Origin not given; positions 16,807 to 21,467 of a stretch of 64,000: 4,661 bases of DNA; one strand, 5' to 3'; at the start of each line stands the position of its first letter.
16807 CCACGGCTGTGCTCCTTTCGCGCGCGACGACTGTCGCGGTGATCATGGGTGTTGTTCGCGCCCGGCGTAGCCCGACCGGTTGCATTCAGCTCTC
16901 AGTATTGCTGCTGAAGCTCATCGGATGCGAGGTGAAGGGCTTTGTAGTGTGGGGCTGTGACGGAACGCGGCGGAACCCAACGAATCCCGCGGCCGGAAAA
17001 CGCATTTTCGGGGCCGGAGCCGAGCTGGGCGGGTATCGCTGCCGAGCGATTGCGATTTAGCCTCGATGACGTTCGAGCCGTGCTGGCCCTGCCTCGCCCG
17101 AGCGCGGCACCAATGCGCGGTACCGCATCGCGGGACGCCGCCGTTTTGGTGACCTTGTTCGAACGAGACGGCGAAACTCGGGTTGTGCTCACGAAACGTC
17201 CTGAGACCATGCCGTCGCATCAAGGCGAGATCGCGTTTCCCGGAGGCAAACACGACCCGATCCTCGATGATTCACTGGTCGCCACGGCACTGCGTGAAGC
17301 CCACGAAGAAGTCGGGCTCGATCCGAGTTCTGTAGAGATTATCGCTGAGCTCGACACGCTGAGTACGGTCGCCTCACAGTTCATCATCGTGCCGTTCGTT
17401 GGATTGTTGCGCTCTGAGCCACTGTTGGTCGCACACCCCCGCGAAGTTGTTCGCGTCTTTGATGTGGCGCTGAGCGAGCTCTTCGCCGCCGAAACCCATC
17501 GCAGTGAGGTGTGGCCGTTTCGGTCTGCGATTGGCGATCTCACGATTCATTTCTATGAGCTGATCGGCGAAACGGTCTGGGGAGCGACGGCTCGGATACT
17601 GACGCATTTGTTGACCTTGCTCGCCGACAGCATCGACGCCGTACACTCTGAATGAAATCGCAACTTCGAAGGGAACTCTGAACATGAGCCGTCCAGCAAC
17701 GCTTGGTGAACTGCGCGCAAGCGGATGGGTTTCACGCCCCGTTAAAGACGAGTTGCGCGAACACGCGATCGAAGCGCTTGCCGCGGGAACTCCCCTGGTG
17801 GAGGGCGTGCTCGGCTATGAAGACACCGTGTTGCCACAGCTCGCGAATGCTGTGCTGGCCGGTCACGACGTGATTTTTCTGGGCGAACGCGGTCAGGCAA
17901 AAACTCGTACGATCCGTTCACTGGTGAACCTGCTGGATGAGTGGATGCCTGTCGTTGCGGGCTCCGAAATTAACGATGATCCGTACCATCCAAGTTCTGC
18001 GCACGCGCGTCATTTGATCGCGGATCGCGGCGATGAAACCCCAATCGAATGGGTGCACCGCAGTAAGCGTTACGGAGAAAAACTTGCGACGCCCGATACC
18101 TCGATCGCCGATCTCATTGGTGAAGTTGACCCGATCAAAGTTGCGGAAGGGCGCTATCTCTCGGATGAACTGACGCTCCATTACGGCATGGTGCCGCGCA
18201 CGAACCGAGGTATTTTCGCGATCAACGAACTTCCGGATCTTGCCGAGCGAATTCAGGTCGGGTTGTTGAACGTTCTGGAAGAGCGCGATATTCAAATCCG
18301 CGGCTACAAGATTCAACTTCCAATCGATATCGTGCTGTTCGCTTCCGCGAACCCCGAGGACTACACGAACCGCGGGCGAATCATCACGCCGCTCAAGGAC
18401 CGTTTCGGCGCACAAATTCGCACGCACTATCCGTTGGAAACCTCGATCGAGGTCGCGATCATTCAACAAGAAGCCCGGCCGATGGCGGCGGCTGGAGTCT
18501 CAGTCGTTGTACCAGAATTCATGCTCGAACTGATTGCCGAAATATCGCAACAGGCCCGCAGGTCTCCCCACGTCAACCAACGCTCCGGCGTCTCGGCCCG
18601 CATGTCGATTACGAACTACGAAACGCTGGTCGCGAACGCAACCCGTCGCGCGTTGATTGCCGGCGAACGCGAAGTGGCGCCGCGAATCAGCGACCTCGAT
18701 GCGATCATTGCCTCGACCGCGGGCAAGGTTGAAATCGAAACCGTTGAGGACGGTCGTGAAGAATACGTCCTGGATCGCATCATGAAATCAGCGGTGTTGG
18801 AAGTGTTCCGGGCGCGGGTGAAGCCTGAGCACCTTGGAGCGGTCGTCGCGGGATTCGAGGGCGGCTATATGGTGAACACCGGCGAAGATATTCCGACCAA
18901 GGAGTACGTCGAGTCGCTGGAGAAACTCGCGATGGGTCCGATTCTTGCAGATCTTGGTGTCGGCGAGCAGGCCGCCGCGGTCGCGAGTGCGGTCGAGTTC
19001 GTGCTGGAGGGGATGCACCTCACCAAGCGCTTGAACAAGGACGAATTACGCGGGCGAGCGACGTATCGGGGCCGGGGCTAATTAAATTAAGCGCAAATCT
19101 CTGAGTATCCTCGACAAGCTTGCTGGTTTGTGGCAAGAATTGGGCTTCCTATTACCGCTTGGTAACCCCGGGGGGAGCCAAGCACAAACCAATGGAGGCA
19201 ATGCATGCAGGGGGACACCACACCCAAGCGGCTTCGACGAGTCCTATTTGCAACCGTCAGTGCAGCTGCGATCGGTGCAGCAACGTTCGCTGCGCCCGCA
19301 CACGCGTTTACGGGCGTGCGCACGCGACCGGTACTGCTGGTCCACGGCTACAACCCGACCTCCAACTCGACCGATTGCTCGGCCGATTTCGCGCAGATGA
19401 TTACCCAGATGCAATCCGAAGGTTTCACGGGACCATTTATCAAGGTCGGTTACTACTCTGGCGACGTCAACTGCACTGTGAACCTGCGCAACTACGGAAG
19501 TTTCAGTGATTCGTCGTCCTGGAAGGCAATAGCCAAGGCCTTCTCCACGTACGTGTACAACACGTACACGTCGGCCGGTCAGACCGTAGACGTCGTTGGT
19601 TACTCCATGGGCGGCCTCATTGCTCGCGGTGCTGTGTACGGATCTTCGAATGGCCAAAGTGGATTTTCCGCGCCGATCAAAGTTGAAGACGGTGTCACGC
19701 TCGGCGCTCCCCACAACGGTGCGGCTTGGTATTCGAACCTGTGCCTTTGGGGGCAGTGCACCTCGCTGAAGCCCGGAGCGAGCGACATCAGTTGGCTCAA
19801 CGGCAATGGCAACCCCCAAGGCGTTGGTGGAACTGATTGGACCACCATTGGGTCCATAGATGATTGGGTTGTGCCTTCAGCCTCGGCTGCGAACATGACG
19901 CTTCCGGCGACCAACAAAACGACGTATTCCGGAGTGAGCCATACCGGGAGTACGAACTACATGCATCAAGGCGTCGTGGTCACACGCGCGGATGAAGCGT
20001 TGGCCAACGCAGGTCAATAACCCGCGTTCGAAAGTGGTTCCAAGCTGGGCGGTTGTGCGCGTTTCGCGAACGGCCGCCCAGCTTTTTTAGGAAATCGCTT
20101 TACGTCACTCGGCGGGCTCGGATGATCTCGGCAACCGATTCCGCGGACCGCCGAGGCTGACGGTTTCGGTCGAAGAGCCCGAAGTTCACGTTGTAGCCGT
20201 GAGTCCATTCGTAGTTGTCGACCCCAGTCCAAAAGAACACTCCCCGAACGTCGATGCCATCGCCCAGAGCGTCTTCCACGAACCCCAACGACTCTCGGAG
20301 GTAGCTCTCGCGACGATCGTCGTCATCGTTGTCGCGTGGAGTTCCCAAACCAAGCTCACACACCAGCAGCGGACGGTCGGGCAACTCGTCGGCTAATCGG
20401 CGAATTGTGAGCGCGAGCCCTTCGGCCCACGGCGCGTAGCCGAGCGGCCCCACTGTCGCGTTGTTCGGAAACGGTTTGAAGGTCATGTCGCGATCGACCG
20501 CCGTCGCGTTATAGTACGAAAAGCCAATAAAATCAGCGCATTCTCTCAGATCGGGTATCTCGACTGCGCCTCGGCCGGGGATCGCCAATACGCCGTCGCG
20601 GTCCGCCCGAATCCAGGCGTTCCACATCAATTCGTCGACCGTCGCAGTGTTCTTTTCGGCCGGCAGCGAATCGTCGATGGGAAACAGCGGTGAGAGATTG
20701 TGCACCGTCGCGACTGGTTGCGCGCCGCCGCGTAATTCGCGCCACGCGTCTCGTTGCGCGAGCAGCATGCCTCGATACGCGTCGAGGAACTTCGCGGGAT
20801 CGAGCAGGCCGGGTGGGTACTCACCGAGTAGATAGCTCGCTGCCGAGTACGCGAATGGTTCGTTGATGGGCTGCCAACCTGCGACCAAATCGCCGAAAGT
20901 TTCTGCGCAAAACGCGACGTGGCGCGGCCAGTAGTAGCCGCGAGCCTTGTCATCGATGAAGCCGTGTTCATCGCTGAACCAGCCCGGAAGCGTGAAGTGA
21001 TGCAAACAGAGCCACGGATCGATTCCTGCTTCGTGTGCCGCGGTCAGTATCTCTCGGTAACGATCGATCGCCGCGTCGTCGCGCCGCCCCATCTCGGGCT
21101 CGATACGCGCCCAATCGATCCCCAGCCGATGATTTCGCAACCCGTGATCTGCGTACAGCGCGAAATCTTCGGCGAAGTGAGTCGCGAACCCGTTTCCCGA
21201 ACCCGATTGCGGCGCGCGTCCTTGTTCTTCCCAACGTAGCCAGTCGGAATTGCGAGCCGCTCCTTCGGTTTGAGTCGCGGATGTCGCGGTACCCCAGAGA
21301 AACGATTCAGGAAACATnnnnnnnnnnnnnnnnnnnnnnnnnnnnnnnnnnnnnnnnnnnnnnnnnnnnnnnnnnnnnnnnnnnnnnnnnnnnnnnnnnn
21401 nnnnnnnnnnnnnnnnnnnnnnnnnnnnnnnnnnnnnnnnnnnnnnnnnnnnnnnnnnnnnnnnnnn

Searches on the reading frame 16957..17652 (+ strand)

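Call 7: search_protein_families(library=pfam, proteins=[window:16957-17652:+], max_evalue=0.001)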
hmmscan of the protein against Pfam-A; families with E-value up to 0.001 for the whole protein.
window:16957-17652:+ (232 aa): 1 family
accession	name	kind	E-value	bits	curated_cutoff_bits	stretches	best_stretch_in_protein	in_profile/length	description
PF00293.34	NUDIX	-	2e-12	47.7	21.1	1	60-177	3-119/134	NUDIX domain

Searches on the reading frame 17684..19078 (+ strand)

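Call 7: search_protein_families(library=pfam, proteins=[window:17684-19078:+], max_evalue=0.001)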
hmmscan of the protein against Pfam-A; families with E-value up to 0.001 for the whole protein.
window:17684-19078:+ (465 aa): 4 families
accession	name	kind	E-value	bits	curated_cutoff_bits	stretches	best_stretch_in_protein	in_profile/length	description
PF07728.20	AAA_5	-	8.7e-06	26.2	22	0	130-241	28-139/139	AAA domain (dynein-related subfamily)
PF01078.27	Mg_chelatase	-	0.00025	21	20.3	0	166-225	98-159/207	Magnesium chelatase, subunit ChlI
PF00158.32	Sigma54_activat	-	0.00028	21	20.2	1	166-223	85-142/168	Sigma-54 interaction domain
PF20030.5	bpMoxR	-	0.0003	20.4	27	0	133-242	62-161/205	MoxR domain in the MoxR-vWA-beta-propeller ternary systems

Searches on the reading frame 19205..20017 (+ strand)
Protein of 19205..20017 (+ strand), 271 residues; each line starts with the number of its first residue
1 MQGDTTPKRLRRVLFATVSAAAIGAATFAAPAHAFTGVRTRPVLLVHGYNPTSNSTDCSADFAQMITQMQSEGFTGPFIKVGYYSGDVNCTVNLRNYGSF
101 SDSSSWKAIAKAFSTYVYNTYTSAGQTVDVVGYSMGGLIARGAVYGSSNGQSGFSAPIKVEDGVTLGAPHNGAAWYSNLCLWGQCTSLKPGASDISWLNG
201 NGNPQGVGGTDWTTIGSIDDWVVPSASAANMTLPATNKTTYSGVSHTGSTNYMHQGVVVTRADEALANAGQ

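Call 7: search_protein_families(library=pfam, proteins=[window:19205-20017:+], max_evalue=0.001)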
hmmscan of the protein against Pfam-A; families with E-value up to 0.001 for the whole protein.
window:19205-20017:+ (271 aa): 5 families
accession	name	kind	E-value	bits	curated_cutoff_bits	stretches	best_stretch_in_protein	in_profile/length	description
PF07819.20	PGAP1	-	1.5e-08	35.1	24.3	1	40-174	4-133/233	PGAP1-like alpha/beta domain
PF02089.21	Palm_thioest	-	1.8e-07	31.5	26.8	1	42-179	1-119/254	Palmitoyl protein thioesterase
PF01674.24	Lipase_2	-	5.2e-06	26.6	20.3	1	41-149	2-98/219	Lipase (class 2)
PF12697.13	Abhydrolase_6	-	4.3e-05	24.7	26.3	1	43-159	1-85/217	Alpha/beta hydrolase family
PF05057.20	DUF676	-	0.00012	22.1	20.3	1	120-183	69-138/217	Putative serine esterase (DUF676)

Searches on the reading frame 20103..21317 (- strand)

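Call 7: search_protein_families(library=pfam, proteins=[window:20103-21317:-], max_evalue=0.001)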
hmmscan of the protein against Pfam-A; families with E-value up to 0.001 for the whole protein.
window:20103-21317:- (405 aa): 1 family
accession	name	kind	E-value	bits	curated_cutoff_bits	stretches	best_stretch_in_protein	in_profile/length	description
PF00232.24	Glyco_hydro_1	-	2.8e-49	168.2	22.6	1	2-398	5-447/453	Glycosyl hydrolase family 1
